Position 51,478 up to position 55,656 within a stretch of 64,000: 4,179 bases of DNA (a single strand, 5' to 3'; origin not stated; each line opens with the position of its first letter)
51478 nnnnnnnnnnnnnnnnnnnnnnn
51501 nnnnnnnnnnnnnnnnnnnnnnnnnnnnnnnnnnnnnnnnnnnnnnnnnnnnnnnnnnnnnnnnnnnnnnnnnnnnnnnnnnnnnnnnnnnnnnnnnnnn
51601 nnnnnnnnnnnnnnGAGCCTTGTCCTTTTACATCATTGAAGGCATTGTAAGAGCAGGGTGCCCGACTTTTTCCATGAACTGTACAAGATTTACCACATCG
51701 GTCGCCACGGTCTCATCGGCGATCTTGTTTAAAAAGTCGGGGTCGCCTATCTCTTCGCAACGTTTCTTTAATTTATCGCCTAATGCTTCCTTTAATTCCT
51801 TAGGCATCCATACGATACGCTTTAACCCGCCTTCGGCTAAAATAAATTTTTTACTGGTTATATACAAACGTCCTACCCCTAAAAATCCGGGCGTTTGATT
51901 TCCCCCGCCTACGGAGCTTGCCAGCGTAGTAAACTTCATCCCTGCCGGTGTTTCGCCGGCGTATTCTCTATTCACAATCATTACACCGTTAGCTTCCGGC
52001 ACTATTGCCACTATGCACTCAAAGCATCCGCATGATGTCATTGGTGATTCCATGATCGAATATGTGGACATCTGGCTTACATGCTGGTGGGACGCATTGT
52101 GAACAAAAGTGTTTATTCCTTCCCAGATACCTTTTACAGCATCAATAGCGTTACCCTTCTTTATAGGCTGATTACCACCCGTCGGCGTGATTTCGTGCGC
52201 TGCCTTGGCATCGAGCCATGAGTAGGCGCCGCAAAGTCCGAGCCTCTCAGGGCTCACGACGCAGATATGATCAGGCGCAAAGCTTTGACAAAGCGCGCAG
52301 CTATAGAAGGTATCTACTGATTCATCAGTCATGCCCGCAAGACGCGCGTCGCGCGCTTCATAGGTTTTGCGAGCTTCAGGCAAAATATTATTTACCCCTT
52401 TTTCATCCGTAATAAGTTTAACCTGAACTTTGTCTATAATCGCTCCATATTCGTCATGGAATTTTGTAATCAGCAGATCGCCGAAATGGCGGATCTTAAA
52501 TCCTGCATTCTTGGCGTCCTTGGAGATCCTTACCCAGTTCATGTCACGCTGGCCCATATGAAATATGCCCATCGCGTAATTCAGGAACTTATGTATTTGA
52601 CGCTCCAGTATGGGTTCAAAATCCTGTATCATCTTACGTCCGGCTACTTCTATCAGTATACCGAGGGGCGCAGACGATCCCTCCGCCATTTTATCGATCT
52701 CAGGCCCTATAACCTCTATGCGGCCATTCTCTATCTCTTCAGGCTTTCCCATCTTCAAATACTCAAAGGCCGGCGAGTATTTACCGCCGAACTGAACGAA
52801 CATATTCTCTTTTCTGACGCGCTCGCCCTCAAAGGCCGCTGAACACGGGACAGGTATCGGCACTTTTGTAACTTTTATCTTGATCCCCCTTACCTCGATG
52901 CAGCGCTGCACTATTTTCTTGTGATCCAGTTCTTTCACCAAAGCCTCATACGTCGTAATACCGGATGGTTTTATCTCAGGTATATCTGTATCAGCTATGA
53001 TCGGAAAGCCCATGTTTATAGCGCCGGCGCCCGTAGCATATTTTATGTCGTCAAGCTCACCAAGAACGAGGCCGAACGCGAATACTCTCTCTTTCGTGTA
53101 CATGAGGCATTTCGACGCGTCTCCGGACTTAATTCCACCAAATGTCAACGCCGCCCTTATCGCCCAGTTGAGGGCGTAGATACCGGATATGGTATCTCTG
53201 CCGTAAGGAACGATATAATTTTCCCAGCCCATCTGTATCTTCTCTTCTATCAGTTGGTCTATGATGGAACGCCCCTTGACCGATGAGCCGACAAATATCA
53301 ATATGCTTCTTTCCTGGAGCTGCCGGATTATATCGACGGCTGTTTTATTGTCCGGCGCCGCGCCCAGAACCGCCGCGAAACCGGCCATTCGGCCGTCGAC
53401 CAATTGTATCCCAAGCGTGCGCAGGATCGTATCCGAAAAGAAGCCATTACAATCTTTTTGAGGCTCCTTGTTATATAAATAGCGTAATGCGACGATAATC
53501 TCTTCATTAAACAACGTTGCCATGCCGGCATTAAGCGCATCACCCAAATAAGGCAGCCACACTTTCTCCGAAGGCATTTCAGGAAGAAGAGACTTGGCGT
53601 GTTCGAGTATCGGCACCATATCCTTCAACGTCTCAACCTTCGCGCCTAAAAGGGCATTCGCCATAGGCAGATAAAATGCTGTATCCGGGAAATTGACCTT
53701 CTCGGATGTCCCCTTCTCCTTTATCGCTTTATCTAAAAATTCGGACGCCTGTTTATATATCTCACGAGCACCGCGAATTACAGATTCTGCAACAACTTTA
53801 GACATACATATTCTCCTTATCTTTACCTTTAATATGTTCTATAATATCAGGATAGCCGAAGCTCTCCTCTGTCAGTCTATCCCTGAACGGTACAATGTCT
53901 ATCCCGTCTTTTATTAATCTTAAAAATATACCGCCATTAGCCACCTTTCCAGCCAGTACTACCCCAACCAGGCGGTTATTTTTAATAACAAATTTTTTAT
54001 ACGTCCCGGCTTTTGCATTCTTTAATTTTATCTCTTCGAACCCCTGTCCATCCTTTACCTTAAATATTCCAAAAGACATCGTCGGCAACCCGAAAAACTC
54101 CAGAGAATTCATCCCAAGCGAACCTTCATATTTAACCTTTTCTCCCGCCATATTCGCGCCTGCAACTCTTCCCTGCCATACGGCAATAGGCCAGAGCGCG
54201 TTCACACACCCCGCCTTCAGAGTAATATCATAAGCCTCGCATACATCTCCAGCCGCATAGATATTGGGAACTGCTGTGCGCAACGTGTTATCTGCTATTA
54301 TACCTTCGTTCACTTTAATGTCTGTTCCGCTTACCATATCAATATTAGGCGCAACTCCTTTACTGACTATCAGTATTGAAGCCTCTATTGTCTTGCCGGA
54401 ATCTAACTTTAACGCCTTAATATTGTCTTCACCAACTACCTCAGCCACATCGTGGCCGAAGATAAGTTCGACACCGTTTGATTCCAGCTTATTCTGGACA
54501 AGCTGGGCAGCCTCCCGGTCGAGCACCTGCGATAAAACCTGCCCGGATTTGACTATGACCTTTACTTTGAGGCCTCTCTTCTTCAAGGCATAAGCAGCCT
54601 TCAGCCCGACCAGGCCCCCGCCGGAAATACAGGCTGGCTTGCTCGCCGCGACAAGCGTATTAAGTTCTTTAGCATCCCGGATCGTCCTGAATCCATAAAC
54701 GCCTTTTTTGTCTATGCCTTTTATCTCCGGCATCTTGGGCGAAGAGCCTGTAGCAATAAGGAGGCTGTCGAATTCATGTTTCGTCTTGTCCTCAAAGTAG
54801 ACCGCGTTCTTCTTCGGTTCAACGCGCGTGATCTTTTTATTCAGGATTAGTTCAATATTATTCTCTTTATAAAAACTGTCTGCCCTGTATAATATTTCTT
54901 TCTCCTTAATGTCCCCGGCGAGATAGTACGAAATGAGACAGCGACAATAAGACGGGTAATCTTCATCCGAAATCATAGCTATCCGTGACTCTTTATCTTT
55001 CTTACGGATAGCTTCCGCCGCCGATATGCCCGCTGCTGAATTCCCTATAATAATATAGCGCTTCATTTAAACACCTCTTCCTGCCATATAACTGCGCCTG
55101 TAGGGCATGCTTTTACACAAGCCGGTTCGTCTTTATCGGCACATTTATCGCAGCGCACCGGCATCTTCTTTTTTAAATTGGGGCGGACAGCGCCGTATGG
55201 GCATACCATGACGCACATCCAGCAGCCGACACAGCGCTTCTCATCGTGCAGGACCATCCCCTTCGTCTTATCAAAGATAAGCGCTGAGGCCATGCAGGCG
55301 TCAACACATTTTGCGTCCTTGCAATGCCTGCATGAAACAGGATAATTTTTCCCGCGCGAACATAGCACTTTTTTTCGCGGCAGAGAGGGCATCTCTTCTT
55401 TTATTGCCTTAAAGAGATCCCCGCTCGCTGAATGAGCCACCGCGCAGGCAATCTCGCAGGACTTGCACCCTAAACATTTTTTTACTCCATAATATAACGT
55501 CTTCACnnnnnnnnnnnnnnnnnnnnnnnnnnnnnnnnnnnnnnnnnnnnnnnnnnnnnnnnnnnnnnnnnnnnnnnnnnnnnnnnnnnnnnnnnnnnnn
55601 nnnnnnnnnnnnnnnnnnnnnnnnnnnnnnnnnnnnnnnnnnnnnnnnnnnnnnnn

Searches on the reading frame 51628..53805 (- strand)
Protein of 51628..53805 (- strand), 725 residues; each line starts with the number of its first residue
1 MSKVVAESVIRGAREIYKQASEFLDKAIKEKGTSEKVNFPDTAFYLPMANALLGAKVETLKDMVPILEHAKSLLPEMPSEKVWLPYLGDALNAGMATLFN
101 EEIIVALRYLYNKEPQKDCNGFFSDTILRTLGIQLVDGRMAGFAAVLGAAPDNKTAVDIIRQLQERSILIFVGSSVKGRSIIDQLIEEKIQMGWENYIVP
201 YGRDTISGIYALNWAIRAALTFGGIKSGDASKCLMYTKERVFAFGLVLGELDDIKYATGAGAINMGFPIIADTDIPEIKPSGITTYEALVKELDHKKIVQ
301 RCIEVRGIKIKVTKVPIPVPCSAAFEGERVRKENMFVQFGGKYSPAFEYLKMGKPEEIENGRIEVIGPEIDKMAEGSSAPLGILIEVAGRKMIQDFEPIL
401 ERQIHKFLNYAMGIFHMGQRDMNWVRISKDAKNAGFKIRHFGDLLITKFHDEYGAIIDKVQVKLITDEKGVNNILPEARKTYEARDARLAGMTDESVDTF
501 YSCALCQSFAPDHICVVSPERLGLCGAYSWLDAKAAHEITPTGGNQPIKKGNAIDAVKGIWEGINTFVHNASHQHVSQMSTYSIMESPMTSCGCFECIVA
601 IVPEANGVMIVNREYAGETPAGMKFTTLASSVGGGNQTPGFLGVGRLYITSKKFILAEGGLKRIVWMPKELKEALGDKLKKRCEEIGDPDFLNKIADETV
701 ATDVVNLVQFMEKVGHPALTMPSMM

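Call 17: find_related_loci(query=window:51628-53805:-, collection=genome_contigs, flank=7000)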
Query window:51628-53805:- (725 aa) in genome_contigs; peptide patterns used: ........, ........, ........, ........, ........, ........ (x = any residue, [..] = any of these).
600 stretches matched a pattern (row limit reached: there are more); 588 encode a relative of the query (tblastn E <= 1e-3); the best 80 are kept; 80 distinct loci.
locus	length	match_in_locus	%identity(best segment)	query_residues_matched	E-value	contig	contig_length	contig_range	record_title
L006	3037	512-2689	72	1-725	0e+0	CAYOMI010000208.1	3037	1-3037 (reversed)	MAG TPA_asm: uncultured Planctomycetales bacterium isolate SRP098346_co1_93 genome assembly, contig: NODE_54790_length_3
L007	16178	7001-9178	72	1-725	0e+0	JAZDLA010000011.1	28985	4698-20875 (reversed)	MAG: Candidatus Omnitrophota bacterium isolate MEGAHIT-group-0.561 k141_7494994, whole genome shotgun sequence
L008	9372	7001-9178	72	1-725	0e+0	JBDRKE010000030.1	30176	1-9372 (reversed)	MAG: Candidatus Omnitrophota bacterium isolate MEGAHIT-group-1.695 k141_10064928, whole genome shotgun sequence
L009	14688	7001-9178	72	1-725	0e+0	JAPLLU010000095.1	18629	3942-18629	MAG: Candidatus Omnitrophota bacterium isolate LacPavin_0920_SED5_MAG_40_17 LacPavin_0920_SED5_scaffold_1322010, whole g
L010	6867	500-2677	71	1-725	0e+0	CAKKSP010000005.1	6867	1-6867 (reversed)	Omnitrophica bacterium GWA2_41_15 isolate Hainich-Omni-XIII genome assembly, contig: Omni_Hai_XIII_Hain_H41_02um_R1_1125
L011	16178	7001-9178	72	1-725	0e+0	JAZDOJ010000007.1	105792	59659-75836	MAG: Candidatus Omnitrophota bacterium isolate MEGAHIT-group-0.767 k141_9631541, whole genome shotgun sequence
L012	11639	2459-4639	72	1-725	0e+0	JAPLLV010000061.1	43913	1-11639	MAG: Candidatus Omnitrophota bacterium isolate LacPavin_0920_WC90_MAG_47_10 LacPavin_0920_WC90_scaffold_1278901, whole g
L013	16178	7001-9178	71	1-725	0e+0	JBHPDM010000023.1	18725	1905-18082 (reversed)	Candidatus Omnitrophota bacterium isolate SAG AM-311-A19 NODE_23_length_18725_cov_31.026031, whole genome shotgun sequen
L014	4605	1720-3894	72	1-725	0e+0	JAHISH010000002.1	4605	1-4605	MAG: Candidatus Omnitrophota bacterium isolate MM_PC_MetaG.mb.163 MM_PC_MetaG.mb.163_k141_8224, whole genome shotgun seq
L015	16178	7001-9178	71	1-725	0e+0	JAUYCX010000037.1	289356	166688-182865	MAG: Candidatus Omnitrophota bacterium isolate C20_maxbin.112_sub C20_k141_141171, whole genome shotgun sequence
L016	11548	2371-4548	71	1-725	0e+0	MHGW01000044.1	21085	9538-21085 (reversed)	MAG: Omnitrophica WOR_2 bacterium RIFCSPLOWO2_01_FULL_41_12 rifcsplowo2_01_scaffold_4824, whole genome shotgun sequence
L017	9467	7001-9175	73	3-725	0e+0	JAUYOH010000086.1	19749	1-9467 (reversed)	MAG: Candidatus Omnitrophota bacterium isolate C4_maxbin.042 C4_k141_494272, whole genome shotgun sequence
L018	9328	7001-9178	69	1-725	0e+0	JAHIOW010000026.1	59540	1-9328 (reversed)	MAG: Candidatus Omnitrophota bacterium isolate KR13_S3.mb.28 KR13_S3.mb.28_k141_206353, whole genome shotgun sequence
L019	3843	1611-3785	69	1-725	0e+0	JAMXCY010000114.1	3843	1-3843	MAG: Candidatus Omnitrophota bacterium isolate MohnsGC05_bin023 NODE_118_length_3843_cov_5.557355, whole genome shotgun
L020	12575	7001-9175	68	1-725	0e+0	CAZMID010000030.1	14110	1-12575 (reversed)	MAG TPA_asm: uncultured Planctomycetia bacterium isolate SRP200020_co1_60 genome assembly, contig: NODE_5794_length_1411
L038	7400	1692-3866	69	3-725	0e+0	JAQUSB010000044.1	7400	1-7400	MAG: Candidatus Omnitrophota bacterium isolate STD1_87 NODE_32868_length_7400_cov_4.264953_Sandtown_D1, whole genome sho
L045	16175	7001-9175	66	1-725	0e+0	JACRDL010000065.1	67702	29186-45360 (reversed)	MAG: Elusimicrobia bacterium isolate NC_groundwater_1671_Pr3_B-0.1um_38_13 SR-2_scaffold_141_2207377, whole genome shotg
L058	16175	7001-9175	64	1-725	0e+0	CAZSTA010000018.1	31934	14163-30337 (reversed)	MAG TPA_asm: uncultured bacterium isolate binchicken_co34_576 genome assembly, contig: NODE_2019_length_31934_cov_5.1116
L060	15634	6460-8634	68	3-725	0e+0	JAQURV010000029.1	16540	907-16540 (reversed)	MAG: Candidatus Omnitrophota bacterium isolate STD1_81 NODE_8313_length_16540_cov_3.051666_Sandtown_D1, whole genome sho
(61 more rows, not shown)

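Call 45: search_protein_families(library=pfam, proteins=[window:51628-53805:-], max_evalue=0.00001)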
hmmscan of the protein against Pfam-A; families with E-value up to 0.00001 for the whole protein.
window:51628-53805:- (725 aa): 3 families
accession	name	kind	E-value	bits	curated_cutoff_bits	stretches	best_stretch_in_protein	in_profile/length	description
PF19436.4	ACS_CODH_B_C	-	1.3e-123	411.7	25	1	482-725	1-245/245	ACS/CODH beta subunit C-terminal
PF03598.20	CdhC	-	1e-64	217.5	24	1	317-470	1-154/155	CO dehydrogenase/acetyl-CoA synthase complex beta subunit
PF18537.6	CODH_A_N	-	1.1e-26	93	32.2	1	23-110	3-83/83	Carbon monoxide dehydrogenase subunit alpha N-terminal domain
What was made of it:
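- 51628..53805 (-): acsB (acetyl-CoA synthase subunit), upstream neighbour. Pfam CODH_A_N, CdhC and ACS_CODH_B_C (call 45).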

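Call 76: search_protein_families(library=pfam, proteins=[L045:9306-10205:+, L045:10223-11092:+, L060:8864-9871:+, L038:5079-6092:+, L038:3888-4706:+, L038:4720-5076:+, L058:9409-10800:+, L058:11429-12976:+, L058:12979-13455:+, L058:13469-14341:+], max_evalue=0.001)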
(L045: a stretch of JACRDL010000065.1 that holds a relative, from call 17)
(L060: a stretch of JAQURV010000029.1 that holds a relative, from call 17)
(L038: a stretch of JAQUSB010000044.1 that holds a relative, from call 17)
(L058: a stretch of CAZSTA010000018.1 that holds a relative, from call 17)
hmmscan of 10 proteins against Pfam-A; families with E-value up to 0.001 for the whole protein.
L045:9306-10205:+ (299 aa): 3 families
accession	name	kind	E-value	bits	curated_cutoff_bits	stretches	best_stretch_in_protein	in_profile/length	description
PF01555.25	N6_N4_Mtase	-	4.8e-66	223.3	26.7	1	53-276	1-221/221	DNA methylase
PF03602.21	Cons_hypoth95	-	4.5e-07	30.2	24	0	231-284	36-90/182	Conserved hypothetical protein 95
PF02086.21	MethyltransfD12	-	3e-05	24.3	22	0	23-64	149-187/253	D12 class N6 adenine-specific DNA methyltransferase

L045:10223-11092:+ (289 aa): 0 families

L060:8864-9871:+ (335 aa): 0 families

L038:5079-6092:+ (337 aa): 0 families

L038:3888-4706:+ (272 aa): 1 family
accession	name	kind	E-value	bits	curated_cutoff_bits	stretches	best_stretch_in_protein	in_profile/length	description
PF01902.24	Diphthami_syn_2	-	1.3e-38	133.1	23.2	1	55-266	2-211/219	Diphthamide synthase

L038:4720-5076:+ (118 aa): 1 family
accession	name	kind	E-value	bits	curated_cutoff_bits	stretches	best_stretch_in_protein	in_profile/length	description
PF04342.18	DMT_6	-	3.5e-45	153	25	1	9-111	3-104/104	Putative member of DMT superfamily (DUF486)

L058:9409-10800:+ (463 aa): 3 families
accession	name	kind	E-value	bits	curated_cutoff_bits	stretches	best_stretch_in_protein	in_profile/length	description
PF01555.25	N6_N4_Mtase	-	1.5e-15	58.2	26.7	2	152-199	166-212/221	DNA methylase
PF01170.24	UPF0020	-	2.7e-07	30.9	22.3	0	152-194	12-54/197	RMKL-like, methyltransferase domain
PF13847.12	Methyltransf_31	-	5.4e-05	23.3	27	0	298-409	50-111/145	Methyltransferase domain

L058:11429-12976:+ (515 aa): 4 families
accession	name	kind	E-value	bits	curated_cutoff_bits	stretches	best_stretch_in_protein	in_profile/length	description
PF13175.12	AAA_15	-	9.3e-27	95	32.1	2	344-426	284-373/374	AAA ATPase domain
PF13304.12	AAA_21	-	2.4e-16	61.1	27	1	355-428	231-304/304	AAA domain, putative AbiEii toxin, Type IV TA system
PF02463.25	SMC_N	-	1.1e-05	25.5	40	0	358-441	136-216/220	RecF/RecN/SMC N terminal domain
PF11398.14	DUF2813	-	0.00015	21.7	21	0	384-457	285-355/372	Protein of unknown function (DUF2813)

L058:12979-13455:+ (158 aa): 0 families

L058:13469-14341:+ (290 aa): 4 families
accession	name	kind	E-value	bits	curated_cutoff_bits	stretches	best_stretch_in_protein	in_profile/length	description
PF01934.22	HepT-like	-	5.9e-26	91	23.5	1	162-276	2-116/120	Ribonuclease HepT-like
PF18765.7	Polbeta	-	4.8e-14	52.7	26.9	1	20-111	6-93/93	Polymerase beta, Nucleotidyltransferase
PF01909.29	NTP_transf_2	-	2.4e-08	34.7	21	1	19-84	9-71/93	Nucleotidyltransferase domain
PF22600.2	MTPAP-like_central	-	0.00051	20.6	27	0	20-79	32-89/139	Poly(A) RNA polymerase, mitochondrial-like, central palm domain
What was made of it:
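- The same junction hosts obviously unrelated cargo elsewhere (call 76).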

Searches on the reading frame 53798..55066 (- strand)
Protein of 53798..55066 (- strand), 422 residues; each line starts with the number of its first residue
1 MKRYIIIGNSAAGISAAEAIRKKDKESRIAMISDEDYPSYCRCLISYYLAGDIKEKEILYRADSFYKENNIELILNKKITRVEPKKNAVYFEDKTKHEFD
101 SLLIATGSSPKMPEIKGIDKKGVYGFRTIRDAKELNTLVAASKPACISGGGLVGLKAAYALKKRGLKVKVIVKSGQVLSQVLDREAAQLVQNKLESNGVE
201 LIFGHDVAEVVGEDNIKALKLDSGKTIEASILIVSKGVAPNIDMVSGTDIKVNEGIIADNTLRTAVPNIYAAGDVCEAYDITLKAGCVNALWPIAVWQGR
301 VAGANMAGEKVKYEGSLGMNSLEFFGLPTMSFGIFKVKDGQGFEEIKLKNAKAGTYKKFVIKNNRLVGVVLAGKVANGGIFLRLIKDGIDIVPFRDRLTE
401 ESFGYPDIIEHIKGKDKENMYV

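Call 45: search_protein_families(library=pfam, proteins=[window:53798-55066:-], max_evalue=0.00001)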
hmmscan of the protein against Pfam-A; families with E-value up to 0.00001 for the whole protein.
window:53798-55066:- (422 aa): 6 families
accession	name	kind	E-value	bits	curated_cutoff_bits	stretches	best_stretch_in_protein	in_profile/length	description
PF07992.20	Pyr_redox_2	-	1.3e-56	192.6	26.1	1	3-299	2-291/291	Pyridine nucleotide-disulphide oxidoreductase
PF00070.33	Pyr_redox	-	3.5e-20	72.7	22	1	147-221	4-79/82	Pyridine nucleotide-disulphide oxidoreductase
PF13738.12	Pyr_redox_3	-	4.8e-12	46.2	30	1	53-273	78-305/305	Pyridine nucleotide-disulphide oxidoreductase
PF18267.7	Rubredoxin_C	-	6.1e-12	45.8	25.9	1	319-388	2-69/70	Rubredoxin NAD+ reductase C-terminal domain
PF03486.20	HI0933_like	-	4.6e-08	33.2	50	0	188-238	113-164/244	HI0933-like protein Rossmann domain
PF01266.30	DAO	-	2.3e-06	27.8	27.9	0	146-173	3-30/353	FAD dependent oxidoreductase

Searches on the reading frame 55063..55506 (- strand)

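Call 45: search_protein_families(library=pfam, proteins=[window:55063-55506:-], max_evalue=0.00001)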
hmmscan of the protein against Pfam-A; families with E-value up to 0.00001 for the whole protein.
window:55063-55506:- (147 aa): 8 families
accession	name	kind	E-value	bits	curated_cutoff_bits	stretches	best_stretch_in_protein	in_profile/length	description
PF13247.11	Fer4_11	-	1.8e-17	63.8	26.2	1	56-142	7-98/100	4Fe-4S dicluster domain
PF12838.12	Fer4_7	-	3.1e-14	53.6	27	1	58-106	1-52/52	4Fe-4S dicluster domain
PF12837.12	Fer4_6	-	1.1e-11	44.5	25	1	85-106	2-23/24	4Fe-4S binding domain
PF13187.11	Fer4_9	-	9.3e-10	38.8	27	1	91-138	1-51/52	4Fe-4S dicluster domain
PF13237.11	Fer4_10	-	3.4e-08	33.7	25.5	0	85-135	2-53/53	4Fe-4S dicluster domain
PF00037.32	Fer4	-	3.6e-08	33.3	21.1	1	87-107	3-23/24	4Fe-4S binding domain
PF12797.12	Fer4_2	-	6e-07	29.5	24.5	0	84-104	2-22/22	4Fe-4S binding domain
PF14697.11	Fer4_21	-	8.5e-07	29.5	35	0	59-106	8-56/59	4Fe-4S dicluster domain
